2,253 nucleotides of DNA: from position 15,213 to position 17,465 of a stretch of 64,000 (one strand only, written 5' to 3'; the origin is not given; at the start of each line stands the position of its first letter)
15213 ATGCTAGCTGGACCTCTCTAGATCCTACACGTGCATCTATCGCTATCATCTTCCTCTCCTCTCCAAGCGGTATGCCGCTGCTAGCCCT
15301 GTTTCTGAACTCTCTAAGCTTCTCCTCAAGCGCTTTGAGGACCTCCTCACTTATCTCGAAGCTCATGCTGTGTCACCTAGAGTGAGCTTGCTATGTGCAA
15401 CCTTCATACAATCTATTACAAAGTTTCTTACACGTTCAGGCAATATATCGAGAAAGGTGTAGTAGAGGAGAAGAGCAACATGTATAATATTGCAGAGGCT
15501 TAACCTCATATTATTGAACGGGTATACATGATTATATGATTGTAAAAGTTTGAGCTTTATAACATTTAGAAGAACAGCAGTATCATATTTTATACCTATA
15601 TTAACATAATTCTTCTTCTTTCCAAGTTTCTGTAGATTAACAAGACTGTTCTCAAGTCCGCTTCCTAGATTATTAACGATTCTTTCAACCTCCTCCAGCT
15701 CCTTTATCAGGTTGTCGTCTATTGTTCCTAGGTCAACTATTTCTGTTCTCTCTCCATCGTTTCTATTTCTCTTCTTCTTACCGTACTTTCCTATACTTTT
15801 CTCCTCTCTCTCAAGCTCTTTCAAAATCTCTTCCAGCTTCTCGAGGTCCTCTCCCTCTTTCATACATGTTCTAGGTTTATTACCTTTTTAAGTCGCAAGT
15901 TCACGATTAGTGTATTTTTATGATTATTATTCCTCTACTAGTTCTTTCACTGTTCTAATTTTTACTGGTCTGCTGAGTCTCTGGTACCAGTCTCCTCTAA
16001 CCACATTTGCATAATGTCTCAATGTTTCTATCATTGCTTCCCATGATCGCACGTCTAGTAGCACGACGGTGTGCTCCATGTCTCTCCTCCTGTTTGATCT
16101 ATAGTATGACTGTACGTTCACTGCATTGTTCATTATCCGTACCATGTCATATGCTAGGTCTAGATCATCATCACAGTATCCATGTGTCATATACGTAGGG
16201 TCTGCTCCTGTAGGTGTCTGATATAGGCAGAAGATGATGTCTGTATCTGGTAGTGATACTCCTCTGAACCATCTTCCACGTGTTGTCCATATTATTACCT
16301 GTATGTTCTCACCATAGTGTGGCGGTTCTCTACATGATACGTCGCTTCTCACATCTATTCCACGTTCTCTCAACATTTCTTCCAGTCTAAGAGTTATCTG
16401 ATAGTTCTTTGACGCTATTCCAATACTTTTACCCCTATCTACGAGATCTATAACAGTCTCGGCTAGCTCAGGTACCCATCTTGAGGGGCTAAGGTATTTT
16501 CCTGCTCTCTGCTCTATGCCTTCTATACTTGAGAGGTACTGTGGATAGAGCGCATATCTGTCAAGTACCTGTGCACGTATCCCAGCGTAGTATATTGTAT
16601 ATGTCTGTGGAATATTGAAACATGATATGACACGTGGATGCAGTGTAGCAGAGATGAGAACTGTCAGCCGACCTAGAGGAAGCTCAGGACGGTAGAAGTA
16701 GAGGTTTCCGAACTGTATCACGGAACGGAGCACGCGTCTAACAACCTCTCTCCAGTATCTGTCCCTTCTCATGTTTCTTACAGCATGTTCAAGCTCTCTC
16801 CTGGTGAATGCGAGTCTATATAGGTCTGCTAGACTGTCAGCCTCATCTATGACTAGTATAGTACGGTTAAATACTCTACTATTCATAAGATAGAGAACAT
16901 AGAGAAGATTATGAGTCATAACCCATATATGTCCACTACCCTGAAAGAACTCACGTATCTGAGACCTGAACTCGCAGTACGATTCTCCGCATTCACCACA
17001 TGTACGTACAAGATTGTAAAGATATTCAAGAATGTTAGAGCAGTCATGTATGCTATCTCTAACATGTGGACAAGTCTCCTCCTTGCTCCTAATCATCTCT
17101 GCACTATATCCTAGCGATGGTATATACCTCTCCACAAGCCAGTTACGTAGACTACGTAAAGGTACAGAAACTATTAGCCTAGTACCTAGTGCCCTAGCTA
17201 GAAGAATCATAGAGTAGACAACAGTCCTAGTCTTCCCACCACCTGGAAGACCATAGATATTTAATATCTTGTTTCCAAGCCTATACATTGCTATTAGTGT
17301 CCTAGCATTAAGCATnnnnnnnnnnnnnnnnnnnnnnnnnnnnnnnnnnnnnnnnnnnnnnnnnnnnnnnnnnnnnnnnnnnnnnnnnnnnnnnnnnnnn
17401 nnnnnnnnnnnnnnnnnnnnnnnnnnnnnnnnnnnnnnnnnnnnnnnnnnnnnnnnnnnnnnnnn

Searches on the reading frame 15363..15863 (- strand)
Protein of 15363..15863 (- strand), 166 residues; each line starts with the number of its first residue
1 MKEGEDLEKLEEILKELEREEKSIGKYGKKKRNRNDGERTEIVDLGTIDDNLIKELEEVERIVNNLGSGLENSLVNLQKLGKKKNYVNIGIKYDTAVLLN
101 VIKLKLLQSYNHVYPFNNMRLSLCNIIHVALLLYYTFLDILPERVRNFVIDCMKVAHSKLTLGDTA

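Call 92: search_protein_families(library=pfam, proteins=[window:15363-15863:-], max_evalue=0.01)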
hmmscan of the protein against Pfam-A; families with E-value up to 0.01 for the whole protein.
window:15363-15863:- (166 aa): 1 family
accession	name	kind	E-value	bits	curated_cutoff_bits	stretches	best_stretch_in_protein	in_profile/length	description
PF23566.1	RTG2_C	-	0.01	15.8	27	0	63-94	184-217/225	RTG2 C-terminal domain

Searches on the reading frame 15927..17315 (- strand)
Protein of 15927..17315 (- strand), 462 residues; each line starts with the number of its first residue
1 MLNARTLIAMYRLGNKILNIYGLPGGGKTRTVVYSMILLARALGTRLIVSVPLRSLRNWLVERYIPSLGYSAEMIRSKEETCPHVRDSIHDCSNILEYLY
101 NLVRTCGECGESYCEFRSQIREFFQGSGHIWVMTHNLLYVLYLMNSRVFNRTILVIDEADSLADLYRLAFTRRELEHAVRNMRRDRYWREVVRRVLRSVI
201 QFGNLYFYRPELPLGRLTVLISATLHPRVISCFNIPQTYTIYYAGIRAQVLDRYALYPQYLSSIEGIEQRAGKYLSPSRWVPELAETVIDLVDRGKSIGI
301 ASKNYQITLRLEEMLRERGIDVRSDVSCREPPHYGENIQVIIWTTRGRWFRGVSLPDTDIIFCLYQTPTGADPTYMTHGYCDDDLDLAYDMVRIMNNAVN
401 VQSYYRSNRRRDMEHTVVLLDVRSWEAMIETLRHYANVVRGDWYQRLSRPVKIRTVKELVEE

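Call 14: search_protein_families(library=pfam, proteins=[window:15927-17315:-], max_evalue=0.01)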
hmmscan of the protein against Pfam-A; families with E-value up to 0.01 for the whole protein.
window:15927-17315:- (462 aa): 1 family
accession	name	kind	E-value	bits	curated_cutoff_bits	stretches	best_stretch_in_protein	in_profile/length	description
PF00270.35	DEAD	-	2.4e-06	27.9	26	1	24-226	23-161/167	DEAD/DEAH box helicase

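Call 86: search_dna_similar(query=window:15927-17315:-, collection=phages, mode=protein, max_evalue=0.001, max_rows=10)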
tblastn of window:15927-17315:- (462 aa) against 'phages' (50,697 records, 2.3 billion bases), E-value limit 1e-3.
No match.

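Call 105: find_related_loci(query=window:15930-17315:-, collection=viral_contigs, flank=10000)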
Query window:15930-17315:- (462 aa) in viral_contigs; peptide patterns used: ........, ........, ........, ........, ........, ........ (x = any residue, [..] = any of these).
3 stretches matched a pattern, but none encodes a relative of the query by tblastn (E <= 1e-3).
